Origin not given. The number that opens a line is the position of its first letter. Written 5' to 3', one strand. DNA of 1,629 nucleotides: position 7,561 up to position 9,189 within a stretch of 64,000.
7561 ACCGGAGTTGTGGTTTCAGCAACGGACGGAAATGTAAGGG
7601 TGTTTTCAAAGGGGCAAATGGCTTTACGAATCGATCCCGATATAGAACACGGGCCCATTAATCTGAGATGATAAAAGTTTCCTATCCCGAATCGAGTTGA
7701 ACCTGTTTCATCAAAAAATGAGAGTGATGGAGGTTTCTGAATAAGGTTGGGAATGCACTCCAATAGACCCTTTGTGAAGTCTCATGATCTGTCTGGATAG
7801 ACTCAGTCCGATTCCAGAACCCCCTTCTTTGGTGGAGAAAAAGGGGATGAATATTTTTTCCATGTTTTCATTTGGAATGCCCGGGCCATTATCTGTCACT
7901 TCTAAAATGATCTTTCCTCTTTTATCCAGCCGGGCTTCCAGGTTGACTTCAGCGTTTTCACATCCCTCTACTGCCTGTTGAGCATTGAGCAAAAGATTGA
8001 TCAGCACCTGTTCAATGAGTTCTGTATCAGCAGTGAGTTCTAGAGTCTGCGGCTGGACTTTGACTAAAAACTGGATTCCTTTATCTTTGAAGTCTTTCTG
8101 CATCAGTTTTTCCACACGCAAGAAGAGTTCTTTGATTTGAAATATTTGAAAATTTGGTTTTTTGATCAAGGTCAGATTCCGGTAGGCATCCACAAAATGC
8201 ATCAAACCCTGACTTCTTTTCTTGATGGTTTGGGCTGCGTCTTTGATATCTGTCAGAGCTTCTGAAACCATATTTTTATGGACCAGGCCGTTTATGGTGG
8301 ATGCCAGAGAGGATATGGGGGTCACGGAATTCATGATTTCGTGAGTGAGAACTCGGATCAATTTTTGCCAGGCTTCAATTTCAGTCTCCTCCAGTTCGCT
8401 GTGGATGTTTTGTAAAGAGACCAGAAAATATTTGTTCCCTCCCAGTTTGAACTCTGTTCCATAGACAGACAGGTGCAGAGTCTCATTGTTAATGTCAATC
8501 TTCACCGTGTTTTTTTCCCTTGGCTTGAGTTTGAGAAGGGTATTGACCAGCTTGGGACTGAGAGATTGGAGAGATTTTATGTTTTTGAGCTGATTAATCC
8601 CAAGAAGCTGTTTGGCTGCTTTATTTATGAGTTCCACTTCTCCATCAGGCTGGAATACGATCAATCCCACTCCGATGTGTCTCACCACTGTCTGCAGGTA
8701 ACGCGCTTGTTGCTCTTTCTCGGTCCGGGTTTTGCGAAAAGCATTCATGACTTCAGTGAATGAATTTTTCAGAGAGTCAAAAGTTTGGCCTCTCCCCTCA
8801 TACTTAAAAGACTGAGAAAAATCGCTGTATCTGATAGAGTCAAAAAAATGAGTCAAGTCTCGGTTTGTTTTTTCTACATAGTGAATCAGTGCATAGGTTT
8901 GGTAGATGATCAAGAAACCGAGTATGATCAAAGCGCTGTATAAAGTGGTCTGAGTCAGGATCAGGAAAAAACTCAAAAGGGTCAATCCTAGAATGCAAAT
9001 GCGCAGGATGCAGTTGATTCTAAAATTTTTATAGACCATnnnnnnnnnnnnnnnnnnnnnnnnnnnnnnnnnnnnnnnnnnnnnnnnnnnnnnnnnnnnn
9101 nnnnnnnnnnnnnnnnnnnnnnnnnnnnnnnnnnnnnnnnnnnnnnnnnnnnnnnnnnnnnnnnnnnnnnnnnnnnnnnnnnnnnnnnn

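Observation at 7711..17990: Candidate transporter-coupled sigma-54 signalling module: sensor-less kinase + NtrC-type regulator head-to-head with a MacAB-TolC-like exporter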

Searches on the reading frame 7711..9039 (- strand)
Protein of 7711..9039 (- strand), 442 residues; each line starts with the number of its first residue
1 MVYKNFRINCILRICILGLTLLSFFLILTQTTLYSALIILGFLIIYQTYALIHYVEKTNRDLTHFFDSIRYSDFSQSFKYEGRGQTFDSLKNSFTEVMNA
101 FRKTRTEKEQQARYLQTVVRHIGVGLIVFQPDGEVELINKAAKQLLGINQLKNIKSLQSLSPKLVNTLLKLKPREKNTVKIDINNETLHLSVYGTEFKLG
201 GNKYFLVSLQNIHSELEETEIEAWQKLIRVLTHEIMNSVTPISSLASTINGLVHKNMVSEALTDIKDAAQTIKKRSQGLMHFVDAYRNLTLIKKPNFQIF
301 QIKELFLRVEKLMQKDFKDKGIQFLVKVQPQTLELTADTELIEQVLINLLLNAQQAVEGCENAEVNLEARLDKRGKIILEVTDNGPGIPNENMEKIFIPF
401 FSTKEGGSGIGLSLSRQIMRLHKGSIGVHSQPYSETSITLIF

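Call 3: search_protein_families(library=pfam, proteins=[window:7711-9039:-], max_evalue=0.01)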
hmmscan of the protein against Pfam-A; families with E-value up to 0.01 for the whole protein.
window:7711-9039:- (442 aa): 2 families
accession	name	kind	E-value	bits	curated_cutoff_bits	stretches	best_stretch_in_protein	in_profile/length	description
PF02518.31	HATPase_c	-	8.3e-23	81.4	26.4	1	338-440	2-105/111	Histidine kinase-, DNA gyrase B-, and HSP90-like ATPase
PF13188.13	PAS_8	-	0.00049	20.3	21.8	1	114-157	2-47/65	PAS domain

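Call 8: search_protein_families(library=ncbifam, proteins=[window:7711-9039:-], max_evalue=0.001)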
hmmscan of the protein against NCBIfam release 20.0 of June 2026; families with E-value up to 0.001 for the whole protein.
window:7711-9039:- (442 aa): 70 families (the best 25 are shown)
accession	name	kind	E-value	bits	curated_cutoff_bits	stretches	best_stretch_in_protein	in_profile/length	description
NF008468.0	PRK11360.1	equivalog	3.1e-40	138.2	646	1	112-442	267-606/616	two-component system sensor histidine kinase AtoS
NF046044.1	PnpS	equivalog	4.4e-34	118.1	400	1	65-440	8-387/390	two-component system histidine kinase PnpS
NF007688.0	PRK10364.1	equivalog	1.6e-29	103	479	1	223-440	239-447/460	two-component system sensor histidine kinase ZraS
NF033092.0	HK_WalK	equivalog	1.2e-27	96.8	725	1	52-440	198-590/594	cell wall metabolism sensor histidine kinase WalK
NF008293.1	PRK11073.1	equivalog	2.7e-25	89.3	240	1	130-433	24-337/349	nitrogen regulation protein NR(II)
TIGR02966.1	phoR_proteo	equivalog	2.2e-24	86.1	334.2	1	110-437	3-328/333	phosphate regulon sensor histidine kinase PhoR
NF047496.1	HK_LIC11548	equivalog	4.1e-24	85.3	750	1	215-430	350-575/589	LIC_11548 family sensor histidine kinase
NF006800.0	PRK09303.1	equivalog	3.4e-23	82.2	342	1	206-433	134-366/383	histidine kinase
NF052574.1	HisKinEspCMyxo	equivalog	1.4e-22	79.7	1200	1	343-440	532-633/785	serine histidine kinase EspC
NF008312.0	PRK11100.1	equivalog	2.3e-22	79.5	356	1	209-433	243-463/477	two-component system sensor histidine kinase CreC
NF047874.1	MASE3_PAS_HK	subfamily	4.5e-20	72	560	1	18-432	185-613/655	MASE3 domain-containing sensor histidine kinase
TIGR02916.1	PEP_his_kin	equivalog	4.5e-20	71.8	300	1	215-441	466-677/679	XrtA/PEP-CTERM system histidine kinase PrsK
NF010411.0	PRK13837.1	equivalog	1.4e-19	69.6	647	1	300-437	520-668/828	two-component system VirA-like sensor kinase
NF041210.1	his_kin_PieS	equivalog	1.5e-19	70.4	850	1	208-441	235-467/474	two component system sensor histidine kinase PieS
NF008298.1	PRK11086.1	subfamily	1.7e-19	69.7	520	1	317-439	397-520/529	DcuS/MalK family sensor histidine kinase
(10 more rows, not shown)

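Call 12: find_homologous_proteins(query=window:7711-9036:-, max_evalue=1e-10)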
Query window:7711-9036:- (441 aa): 8000 proteins with E <= 1e-10 among 8000 candidates; the best 120 are listed.
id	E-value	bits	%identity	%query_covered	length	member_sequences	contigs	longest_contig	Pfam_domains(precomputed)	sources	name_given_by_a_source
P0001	3.1e-283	956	100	100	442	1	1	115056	PF02518.32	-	-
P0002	3.7e-235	798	83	100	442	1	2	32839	PF02518.32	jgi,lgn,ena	-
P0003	5.7e-235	798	83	100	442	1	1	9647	PF02518.32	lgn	-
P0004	2.1e-234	796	82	100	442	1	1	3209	PF02518.32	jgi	jgi:nitrogen fixation/metabolism regulation signal transduction histidine kinase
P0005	7.3e-234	794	83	100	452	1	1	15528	PF02518.32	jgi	-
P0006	2.5e-231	786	83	100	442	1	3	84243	PF02518.32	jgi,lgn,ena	-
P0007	1.4e-230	783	83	100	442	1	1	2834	PF02518.32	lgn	-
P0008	4.1e-228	775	81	100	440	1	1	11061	PF02518.32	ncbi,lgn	-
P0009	4.3e-228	775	81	100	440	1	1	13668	PF02518.32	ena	-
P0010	1.6e-227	773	81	100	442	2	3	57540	PF02518.32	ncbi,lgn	-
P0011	2.2e-227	773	81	100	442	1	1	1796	PF02518.32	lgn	-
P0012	3.7e-227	772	79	100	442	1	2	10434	PF02518.32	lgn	-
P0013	4.0e-227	772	80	100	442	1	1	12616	PF02518.32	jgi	-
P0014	3.3e-226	769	81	100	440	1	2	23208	PF02518.32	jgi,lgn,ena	-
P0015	3.6e-226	769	81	100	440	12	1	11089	PF02518.32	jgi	-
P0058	4.7e-188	643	66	100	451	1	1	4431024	PF02518.32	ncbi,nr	ncbi:MAG: GHKL domain-containing protein [Candidatus Aminicenantes bacterium]|nr:MAG: GHKL domain-co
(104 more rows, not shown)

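Call 21: find_encoding_contigs(protein=P0058, flank=10000, max_places=2)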
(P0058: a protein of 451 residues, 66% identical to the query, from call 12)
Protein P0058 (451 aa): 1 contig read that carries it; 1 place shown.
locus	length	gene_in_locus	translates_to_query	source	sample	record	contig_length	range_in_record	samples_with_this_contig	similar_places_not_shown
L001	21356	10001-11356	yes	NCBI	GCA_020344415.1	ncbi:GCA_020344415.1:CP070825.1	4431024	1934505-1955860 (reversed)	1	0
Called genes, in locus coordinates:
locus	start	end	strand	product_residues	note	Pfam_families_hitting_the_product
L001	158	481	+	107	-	PF03551:PadR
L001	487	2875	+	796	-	PF12704:MacB_PCD, PF02687:FtsX, PF12704:MacB_PCD (weak), PF02687:FtsX (weak)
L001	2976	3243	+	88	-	PF18958:DUF5700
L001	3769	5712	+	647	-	PF00144:Beta-lactamase, PF07719:TPR_2 (faint), PF13181:TPR_8 (faint)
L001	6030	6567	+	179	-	PF14196:ATC_hydrolase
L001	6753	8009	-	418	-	PF25919:BSH_CusB (weak), PF25967:RND-MFP_C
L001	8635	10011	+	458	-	PF00072:Response_reg, PF00158:Sigma54_activat, PF14532:Sigma54_activ_2, PF07724:AAA_2 (weak), PF07728:AAA_5, PF25601:AAA_lid_14, PF02954:HTH_8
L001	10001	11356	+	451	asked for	PF02518:HATPase_c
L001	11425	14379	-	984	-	PF00246:Peptidase_M14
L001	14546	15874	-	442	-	-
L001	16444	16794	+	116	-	-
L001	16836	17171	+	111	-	PF12675:DUF3795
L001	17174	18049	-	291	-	-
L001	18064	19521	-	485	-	PF01433:Peptidase_M1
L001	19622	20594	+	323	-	PF04166:PdxA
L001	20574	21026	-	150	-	PF01668:SmpB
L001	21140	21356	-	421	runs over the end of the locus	PF01595:CNNM, PF00571:CBS, PF03471:CorC_HlyC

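Call 23: find_encoding_contigs(protein=P0006, flank=10000, max_places=2)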
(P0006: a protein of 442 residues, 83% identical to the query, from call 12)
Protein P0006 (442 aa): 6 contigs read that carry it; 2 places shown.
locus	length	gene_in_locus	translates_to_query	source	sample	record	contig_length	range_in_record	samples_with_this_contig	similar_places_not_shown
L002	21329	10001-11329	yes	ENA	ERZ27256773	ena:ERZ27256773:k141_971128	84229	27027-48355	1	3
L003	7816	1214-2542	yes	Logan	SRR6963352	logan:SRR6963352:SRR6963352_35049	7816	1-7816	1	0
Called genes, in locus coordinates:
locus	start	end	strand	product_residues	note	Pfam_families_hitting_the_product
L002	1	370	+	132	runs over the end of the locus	PF03606:DcuC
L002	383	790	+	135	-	PF09945:DUF2177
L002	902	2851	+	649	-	PF00989:PAS, PF08448:PAS_4, PF13426:PAS_9, PF24820:Diguanyl_cycl_sensor (weak), PF00989:PAS, PF13426:PAS_9, PF07568:HisKA_2, PF02518:HATPase_c, +4 more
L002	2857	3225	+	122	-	PF00072:Response_reg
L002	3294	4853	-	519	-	PF02321:OEP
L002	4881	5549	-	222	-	PF02463:SMC_N (faint), PF00005:ABC_tran, PF13304:AAA_21 (faint)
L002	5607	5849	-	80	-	-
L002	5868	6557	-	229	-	PF02463:SMC_N (faint), PF00005:ABC_tran, PF13304:AAA_21 (faint)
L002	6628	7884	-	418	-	PF00364:Biotin_lipoyl (faint), PF25917:BSH_RND (faint), PF25919:BSH_CusB (weak), PF25984:BSH_YknX (weak), PF25967:RND-MFP_C, PF25989:YknX_C (weak)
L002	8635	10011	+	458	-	PF00072:Response_reg, PF00158:Sigma54_activat, PF14532:Sigma54_activ_2, PF00004:AAA (weak), PF07724:AAA_2 (weak), PF07728:AAA_5, PF25601:AAA_lid_14, PF02954:HTH_8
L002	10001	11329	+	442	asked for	PF02518:HATPase_c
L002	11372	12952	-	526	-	PF03577:Peptidase_C69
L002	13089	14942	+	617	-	PF00884:Sulfatase, PF01663:Phosphodiest (weak), PF16347:SGSH_C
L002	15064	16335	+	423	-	PF01075:Glyco_transf_9 (weak)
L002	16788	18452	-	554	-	PF03979:Sigma70_r1_1, PF00140:Sigma70_r1_2, PF04542:Sigma70_r2, PF04539:Sigma70_r3, PF04545:Sigma70_r4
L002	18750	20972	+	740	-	PF00534:Glycos_transf_1 (faint), PF00982:Glyco_transf_20, PF02358:Trehalose_PPase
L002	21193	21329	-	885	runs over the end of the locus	PF19313:DUF5916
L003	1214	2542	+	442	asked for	PF02518:HATPase_c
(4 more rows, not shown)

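Call 43: search_protein_representatives(protein=window:7711-9036:-)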
Query: 441 residues. Proteins with E-value up to 0.001 (for the whole library): 695896; up to 1e-10: 77708; up to 1e-30: 2342. The best 150 are listed.
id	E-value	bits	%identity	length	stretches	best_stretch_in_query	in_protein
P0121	1.9e-156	537.3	58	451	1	1-441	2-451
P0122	3.7e-133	460.6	53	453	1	3-439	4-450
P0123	6.1e-131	453.3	51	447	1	1-439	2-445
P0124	1.1e-130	452.4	49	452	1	1-439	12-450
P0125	1.5e-128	445.4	53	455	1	2-441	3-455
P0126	3.0e-126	437.8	48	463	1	2-441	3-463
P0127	2.0e-125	435.1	49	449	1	1-440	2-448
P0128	2.1e-124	431.8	49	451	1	1-441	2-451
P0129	2.7e-123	428.1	49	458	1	3-431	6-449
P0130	2.2e-122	425.1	49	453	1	3-438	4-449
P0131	6.3e-122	423.6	49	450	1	1-441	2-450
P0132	2.1e-121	421.9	46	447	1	2-441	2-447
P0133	1.0e-120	419.6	50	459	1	1-441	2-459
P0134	1.5e-119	415.8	48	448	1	2-431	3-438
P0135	3.0e-118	411.5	48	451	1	2-441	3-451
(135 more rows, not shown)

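Call 45: find_related_loci(query=A2, collection=genome_contigs, flank=10000)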
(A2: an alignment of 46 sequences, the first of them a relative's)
Query A2 (442 aa) in genome_contigs; peptide patterns used: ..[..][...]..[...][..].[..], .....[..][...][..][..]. (x = any residue, [..] = any of these).
600 stretches matched a pattern (row limit reached: there are more); 590 encode a relative of the query (tblastn E <= 1e-3); the best 80 are kept; 80 distinct loci.
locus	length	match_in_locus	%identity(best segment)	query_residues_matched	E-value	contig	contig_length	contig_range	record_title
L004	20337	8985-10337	62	1-442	0e+0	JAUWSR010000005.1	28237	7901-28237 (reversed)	MAG: Acidobacteriota bacterium isolate CSMAG_2559 CSMAG_2559_k127_9703329_length_28237_cov_263.0000, whole genome shotgu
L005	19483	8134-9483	66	1-440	0e+0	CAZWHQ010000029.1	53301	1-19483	MAG TPA_asm: uncultured Eubacteriales bacterium isolate binchicken_co275_153 genome assembly, contig: NODE_530_length_53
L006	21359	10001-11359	57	1-442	2e-168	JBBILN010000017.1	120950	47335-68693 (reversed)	MAG: bacterium isolate BQF270218_bin_21 NODE_62_length_120950_cov_23.932627, whole genome shotgun sequence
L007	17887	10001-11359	56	1-442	1e-167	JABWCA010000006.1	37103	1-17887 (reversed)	MAG: Ignavibacteriaceae bacterium isolate MAG_44 scaffold_952, whole genome shotgun sequence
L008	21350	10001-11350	56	1-442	2e-163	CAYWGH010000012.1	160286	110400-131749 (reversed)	MAG TPA_asm: uncultured Cytophagia bacterium isolate binchicken_co107_472 genome assembly, contig: NODE_168_length_16028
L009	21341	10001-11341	52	1-442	3e-159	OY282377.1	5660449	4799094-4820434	MAG: uncultured Latescibacteria bacterium genome assembly, chromosome: 1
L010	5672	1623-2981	55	1-442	3e-160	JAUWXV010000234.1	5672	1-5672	MAG: bacterium isolate CSMAG_2693 CSMAG_2693_k141_2661831_length_5672_cov_7.9722, whole genome shotgun sequence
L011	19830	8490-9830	53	1-442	6e-158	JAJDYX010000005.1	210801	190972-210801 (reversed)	MAG: Candidatus Latescibacterota bacterium isolate jk18x34bins.57 k141_381980, whole genome shotgun sequence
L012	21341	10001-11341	52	1-442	4e-156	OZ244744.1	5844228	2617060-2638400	MAG: Candidatus Latescibacterota bacterium isolate aa5cf8e5-2ee9-4ccc-9d1f-80a1aaad70af genome assembly, chromosome: 1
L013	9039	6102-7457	54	1-442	5e-155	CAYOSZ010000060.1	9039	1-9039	MAG TPA_asm: uncultured Ignavibacteria bacterium isolate SRP214966_co2_364 genome assembly, contig: NODE_13956_length_90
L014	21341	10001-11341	55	1-442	4e-155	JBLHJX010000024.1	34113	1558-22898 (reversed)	MAG: Candidatus Latescibacterota bacterium isolate 3300054698_44 Ga0535670_0001451, whole genome shotgun sequence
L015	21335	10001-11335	55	4-442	1e-153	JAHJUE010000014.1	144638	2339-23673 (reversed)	MAG: Bacteroidetes bacterium isolate OS_PC_MetaG.mb.9 OS_PC_MetaG.mb.9_k141_189737, whole genome shotgun sequence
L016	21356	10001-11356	52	1-442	5e-150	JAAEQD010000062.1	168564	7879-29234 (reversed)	MAG: Candidatus Zixiibacteriota bacterium isolate Gpa_9 GpaG_CONTIG742168, whole genome shotgun sequence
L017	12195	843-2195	53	1-435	2e-145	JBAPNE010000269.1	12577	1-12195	MAG: Candidatus Kryptoniota bacterium isolate MFD01124_ilm_asm_bin8 k127_64514, whole genome shotgun sequence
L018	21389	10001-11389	52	1-442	1e-144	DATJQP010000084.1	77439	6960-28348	MAG TPA_asm: Bacteroidota bacterium isolate SMAG_U14944 k141_2493811, whole genome shotgun sequence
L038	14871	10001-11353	46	1-442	2e-129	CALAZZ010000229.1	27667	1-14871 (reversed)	MAG TPA_asm: uncultured Bacteroidales bacterium isolate SRR7299214_bin.157_CONCOCT_v1.1_MAG genome assembly, contig: ERZ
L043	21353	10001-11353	49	1-442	1e-127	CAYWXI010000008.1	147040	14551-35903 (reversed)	MAG TPA_asm: uncultured Bacteroidales bacterium isolate SRP167671_co1_176 genome assembly, contig: NODE_75_length_147040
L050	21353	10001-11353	45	1-442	9e-124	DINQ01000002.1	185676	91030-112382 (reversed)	MAG TPA_asm: Bacteroidales bacterium UBA5536 UBA5536_contig_862, whole genome shotgun sequence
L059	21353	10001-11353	44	1-440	2e-117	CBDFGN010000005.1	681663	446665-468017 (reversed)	MAG: Cyclobacteriaceae bacterium isolate 8b4e553e-e984-452d-aaef-aea5a6f15c9e genome assembly, contig: contig_5, whole g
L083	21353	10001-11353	42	1-442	1e-106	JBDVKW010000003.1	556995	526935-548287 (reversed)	MAG: Fulvivirga sp. isolate LC.10.F.D3_173_87 LC_10_F_D3_173_87_000000000003, whole genome shotgun sequence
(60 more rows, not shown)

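Call 46: predict_structure(alignment_id=A1)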
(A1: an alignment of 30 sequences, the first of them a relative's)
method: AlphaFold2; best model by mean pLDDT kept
length: 442 residues; sequences in the alignment: 30
mean_pLDDT: 66.9   pTM: 0.41
mean pLDDT of the five models: 66.9, 66.4, 62.8, 62.8, 62.6
residues with pLDDT >= 90: 50; 70-90: 196; 50-70: 67; < 50: 129
segments of 3 or more residues with pLDDT < 50: 68-122, 215-220, 237-257, 260-292, 399-409
pLDDT, mean of each block of 10 residues (from residue 1): 66 81 78 76 79 70 52 43 43 38 36 35 65 72 73 73 84 79 73 69 73 52 53 50 38 44 44 41 42 71 93 85 92 90 87 83 92 91 85 62 45 73 85 87 92
secondary structure, 60 per line:
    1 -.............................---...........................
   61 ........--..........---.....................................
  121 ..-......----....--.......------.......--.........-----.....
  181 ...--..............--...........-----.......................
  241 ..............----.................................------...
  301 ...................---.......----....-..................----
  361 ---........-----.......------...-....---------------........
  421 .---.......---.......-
elements in order: H2-30 H34-68 H71-80 H84-122 E124-129 E134-137 H140-146 H154-159 H162-170 E176-183 E186-199 E202-212 H218-254 H259-291 E298-301 H302-319 E323-329 E334-337 H339-356 E364-371 E377-383 H394-397 H413-421 E425-431 E435-441
